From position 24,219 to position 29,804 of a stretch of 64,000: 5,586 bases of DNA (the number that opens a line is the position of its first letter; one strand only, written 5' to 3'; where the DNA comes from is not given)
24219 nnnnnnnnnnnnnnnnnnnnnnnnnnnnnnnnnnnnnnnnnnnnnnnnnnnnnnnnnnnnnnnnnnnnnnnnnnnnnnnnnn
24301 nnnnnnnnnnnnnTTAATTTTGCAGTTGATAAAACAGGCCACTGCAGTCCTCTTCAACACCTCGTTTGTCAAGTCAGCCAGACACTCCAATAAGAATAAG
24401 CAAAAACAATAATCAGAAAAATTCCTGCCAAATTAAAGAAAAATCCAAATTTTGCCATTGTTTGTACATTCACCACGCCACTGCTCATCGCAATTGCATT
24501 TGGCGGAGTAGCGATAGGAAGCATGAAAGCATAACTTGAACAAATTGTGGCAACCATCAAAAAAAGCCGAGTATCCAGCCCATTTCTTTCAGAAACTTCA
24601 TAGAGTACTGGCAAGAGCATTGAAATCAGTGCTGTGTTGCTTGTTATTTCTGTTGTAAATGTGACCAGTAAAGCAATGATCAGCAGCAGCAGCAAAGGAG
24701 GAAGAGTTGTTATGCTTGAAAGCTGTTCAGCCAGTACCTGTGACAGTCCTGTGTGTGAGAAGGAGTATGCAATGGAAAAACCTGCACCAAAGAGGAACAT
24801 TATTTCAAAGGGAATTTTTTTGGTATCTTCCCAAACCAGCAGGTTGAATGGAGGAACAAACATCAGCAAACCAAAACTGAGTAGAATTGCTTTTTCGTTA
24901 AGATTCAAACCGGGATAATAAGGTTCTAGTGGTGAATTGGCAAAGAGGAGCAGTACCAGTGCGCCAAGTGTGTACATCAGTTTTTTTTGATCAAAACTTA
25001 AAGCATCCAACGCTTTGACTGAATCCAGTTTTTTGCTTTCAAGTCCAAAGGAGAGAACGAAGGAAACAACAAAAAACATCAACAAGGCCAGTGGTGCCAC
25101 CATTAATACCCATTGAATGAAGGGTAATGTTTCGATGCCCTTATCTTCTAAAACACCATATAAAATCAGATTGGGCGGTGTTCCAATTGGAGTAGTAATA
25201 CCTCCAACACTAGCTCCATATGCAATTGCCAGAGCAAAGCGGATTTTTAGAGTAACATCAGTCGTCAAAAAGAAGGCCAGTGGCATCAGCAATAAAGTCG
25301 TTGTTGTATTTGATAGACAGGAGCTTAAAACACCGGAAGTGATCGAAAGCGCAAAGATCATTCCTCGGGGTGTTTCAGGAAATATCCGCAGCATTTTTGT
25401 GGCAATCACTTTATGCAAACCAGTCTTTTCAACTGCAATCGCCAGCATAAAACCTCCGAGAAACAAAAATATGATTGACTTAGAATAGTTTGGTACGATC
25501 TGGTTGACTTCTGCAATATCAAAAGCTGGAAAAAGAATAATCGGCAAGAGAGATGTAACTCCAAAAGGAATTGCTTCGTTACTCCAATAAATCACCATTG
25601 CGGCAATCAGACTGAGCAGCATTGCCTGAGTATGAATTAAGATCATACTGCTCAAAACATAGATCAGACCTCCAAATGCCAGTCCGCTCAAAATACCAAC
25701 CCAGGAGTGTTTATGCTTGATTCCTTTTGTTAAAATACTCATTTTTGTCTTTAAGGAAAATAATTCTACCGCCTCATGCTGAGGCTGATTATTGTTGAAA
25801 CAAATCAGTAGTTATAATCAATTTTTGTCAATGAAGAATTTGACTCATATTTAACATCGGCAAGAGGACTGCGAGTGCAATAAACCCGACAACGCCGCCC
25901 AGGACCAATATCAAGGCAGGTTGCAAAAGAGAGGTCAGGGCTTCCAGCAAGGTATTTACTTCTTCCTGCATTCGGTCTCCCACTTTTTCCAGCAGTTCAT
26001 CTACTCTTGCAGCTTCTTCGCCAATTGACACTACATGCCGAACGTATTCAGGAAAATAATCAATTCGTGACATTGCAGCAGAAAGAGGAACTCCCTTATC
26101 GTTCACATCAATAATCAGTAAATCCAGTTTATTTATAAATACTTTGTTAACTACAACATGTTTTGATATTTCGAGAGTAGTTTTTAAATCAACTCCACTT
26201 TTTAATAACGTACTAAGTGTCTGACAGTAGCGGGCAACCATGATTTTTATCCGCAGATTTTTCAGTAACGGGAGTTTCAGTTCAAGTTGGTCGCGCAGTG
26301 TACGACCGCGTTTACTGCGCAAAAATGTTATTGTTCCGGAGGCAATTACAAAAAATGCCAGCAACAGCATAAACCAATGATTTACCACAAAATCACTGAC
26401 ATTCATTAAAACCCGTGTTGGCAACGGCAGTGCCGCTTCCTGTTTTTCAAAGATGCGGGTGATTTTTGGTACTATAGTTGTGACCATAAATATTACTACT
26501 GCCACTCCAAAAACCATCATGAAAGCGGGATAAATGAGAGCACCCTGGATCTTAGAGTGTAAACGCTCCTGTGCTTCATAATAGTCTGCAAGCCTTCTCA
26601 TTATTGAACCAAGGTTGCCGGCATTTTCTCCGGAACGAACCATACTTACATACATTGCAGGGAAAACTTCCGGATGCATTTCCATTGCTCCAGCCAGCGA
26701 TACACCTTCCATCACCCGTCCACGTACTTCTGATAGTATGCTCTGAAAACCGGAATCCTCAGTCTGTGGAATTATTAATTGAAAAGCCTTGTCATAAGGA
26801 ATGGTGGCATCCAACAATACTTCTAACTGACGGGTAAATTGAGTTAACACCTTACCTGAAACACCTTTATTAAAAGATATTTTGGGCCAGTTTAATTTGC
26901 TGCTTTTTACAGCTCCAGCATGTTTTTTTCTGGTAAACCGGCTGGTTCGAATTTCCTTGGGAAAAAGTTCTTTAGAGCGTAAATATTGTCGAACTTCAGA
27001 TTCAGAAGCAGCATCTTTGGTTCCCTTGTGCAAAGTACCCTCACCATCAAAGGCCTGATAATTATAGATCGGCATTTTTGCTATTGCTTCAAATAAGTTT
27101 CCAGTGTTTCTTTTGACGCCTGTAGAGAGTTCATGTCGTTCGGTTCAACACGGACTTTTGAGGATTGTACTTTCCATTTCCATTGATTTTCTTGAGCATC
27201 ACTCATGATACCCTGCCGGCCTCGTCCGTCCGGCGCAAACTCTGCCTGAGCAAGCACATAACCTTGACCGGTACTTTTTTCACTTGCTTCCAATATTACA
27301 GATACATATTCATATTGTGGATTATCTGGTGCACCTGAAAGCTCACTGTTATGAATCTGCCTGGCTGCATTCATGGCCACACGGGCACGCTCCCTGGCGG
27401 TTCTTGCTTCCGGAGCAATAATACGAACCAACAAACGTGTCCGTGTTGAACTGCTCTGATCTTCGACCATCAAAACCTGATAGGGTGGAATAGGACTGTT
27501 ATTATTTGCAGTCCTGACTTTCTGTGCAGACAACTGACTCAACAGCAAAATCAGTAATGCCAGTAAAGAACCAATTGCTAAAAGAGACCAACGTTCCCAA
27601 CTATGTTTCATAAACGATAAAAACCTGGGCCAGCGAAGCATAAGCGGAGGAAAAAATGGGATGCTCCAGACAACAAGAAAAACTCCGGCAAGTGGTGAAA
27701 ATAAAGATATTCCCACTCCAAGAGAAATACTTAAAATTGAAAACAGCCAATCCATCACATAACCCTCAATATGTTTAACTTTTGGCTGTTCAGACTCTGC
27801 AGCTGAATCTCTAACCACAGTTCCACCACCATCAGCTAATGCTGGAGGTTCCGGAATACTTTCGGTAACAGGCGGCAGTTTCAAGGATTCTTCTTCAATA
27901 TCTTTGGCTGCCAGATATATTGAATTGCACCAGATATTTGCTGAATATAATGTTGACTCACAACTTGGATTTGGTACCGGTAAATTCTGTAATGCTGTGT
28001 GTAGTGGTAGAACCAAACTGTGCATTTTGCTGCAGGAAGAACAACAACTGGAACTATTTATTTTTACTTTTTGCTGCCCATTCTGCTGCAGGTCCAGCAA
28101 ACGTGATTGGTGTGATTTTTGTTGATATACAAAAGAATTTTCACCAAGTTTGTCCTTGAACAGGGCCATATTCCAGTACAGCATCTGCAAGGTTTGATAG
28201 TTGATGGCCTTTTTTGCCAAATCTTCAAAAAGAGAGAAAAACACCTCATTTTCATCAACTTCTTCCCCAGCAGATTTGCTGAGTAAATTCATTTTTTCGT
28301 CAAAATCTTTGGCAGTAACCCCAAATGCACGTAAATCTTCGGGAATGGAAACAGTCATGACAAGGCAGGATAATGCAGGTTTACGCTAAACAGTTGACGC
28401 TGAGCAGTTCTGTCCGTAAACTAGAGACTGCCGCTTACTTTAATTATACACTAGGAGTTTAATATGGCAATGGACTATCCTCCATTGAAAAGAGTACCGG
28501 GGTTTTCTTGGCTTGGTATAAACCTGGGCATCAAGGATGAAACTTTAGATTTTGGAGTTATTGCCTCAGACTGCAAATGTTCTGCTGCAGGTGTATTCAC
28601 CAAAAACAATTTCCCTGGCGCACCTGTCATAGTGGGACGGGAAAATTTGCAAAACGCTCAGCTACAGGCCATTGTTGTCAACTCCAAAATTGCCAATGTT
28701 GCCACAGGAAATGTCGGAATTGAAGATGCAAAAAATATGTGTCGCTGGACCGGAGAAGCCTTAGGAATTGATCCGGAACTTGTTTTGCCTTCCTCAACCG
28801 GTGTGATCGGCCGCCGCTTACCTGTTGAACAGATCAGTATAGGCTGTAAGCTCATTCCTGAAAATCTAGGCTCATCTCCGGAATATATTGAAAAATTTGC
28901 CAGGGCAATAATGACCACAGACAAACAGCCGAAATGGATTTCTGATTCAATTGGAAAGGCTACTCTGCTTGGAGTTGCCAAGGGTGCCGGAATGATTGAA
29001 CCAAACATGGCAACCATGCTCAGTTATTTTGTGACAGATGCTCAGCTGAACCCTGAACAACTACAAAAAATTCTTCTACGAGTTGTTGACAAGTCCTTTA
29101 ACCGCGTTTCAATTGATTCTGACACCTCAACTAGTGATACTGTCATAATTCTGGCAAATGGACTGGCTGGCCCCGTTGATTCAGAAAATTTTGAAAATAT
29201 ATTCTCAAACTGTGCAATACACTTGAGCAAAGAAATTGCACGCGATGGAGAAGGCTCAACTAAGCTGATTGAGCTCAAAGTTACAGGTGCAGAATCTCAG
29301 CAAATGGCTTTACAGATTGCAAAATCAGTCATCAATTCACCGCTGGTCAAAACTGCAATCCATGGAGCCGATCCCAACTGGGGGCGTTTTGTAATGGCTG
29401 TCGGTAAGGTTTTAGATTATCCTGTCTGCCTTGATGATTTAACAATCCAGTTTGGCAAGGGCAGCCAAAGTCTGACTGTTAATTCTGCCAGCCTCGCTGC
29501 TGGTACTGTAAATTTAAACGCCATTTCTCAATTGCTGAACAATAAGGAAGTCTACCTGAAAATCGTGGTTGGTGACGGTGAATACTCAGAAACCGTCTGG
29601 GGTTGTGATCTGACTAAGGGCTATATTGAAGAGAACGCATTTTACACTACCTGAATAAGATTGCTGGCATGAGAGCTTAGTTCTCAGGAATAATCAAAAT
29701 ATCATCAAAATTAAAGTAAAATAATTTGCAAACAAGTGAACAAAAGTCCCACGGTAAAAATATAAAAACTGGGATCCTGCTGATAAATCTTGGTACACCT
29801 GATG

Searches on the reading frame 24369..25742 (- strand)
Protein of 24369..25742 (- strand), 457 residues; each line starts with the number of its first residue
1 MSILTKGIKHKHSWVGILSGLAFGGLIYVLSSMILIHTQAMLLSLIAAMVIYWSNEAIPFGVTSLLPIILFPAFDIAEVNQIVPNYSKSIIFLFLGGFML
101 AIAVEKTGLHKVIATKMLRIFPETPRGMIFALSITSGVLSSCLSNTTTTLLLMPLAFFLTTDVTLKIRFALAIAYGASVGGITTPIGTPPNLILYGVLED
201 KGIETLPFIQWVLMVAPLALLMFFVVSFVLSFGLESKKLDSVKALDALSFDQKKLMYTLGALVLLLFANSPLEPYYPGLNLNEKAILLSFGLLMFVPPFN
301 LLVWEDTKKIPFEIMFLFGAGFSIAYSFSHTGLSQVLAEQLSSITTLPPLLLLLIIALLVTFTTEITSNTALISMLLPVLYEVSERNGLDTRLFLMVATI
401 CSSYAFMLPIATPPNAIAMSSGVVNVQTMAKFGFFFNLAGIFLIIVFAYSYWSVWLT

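Call 6: search_protein_families(library=pfam, proteins=[window:24369-25742:-], max_evalue=0.01)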
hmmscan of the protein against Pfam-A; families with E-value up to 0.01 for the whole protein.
window:24369-25742:- (457 aa): 2 families
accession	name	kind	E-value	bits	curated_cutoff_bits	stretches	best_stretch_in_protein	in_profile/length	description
PF03600.22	CitMHS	-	3e-49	168.4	31.9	2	51-384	2-318/336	Citrate transporter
PF00939.25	Na_sulph_symp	-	2.2e-46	159.3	27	1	13-454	3-468/472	Sodium:sulfate symporter transmembrane region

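Call 7: search_protein_families(library=ncbifam, proteins=[window:24369-25742:-], max_evalue=0.01)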
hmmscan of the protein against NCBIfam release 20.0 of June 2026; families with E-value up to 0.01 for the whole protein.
window:24369-25742:- (457 aa): 1 family
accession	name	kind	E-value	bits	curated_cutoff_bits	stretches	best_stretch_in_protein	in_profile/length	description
TIGR00785.1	dass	subfamily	1.2e-60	205.5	198.6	1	40-452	11-444/444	DASS family sodium-coupled anion symporter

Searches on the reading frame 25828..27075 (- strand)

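Call 71: search_protein_families(library=pfam, proteins=[window:25828-27075:-], max_evalue=0.00001)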
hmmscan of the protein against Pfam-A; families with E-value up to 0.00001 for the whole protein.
window:25828-27075:- (415 aa): 1 family
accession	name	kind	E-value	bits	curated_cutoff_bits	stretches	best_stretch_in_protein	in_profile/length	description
PF00482.28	T2SSF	-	8.6e-51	171.6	25.2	2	80-203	1-125/125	Type II secretion system (T2SS), protein F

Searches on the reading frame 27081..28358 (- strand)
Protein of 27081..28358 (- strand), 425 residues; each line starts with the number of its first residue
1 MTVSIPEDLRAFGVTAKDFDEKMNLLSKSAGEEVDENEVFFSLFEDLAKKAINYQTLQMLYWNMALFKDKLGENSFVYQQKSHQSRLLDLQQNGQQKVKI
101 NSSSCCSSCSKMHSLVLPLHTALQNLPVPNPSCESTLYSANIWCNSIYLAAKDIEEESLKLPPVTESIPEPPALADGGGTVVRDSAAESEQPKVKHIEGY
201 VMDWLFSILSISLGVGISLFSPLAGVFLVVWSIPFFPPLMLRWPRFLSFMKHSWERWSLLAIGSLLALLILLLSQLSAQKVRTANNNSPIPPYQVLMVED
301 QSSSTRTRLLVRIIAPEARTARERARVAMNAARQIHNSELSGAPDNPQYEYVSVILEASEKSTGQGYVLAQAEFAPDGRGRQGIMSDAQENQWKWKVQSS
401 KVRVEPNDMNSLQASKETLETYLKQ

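Call 71: search_protein_families(library=pfam, proteins=[window:27081-28358:-], max_evalue=0.00001)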
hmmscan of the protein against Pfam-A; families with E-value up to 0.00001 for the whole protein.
window:27081-28358:- (425 aa): 1 family
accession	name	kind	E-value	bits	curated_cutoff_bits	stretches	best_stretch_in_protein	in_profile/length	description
PF16175.11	DUF4875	-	1.1e-19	71.1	25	1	292-423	5-125/156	Domain of unknown function (DUF4875)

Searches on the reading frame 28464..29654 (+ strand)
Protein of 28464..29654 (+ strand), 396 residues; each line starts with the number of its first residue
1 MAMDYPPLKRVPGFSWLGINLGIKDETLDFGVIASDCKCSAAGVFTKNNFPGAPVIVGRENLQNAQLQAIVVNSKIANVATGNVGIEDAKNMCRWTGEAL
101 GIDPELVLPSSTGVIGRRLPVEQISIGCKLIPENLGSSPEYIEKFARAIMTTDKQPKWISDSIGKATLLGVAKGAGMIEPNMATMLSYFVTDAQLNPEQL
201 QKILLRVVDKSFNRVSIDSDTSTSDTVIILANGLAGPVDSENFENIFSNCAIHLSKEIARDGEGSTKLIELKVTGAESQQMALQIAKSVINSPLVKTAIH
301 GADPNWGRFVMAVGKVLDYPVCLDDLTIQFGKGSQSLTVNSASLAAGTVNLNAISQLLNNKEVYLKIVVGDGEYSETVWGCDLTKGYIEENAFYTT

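Call 71: search_protein_families(library=pfam, proteins=[window:28464-29654:+], max_evalue=0.00001)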
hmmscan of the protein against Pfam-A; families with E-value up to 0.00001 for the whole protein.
window:28464-29654:+ (396 aa): 1 family
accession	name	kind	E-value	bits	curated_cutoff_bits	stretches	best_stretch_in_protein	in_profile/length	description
PF01960.23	ArgJ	-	3.2e-127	424.8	32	1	18-396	4-377/377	ArgJ family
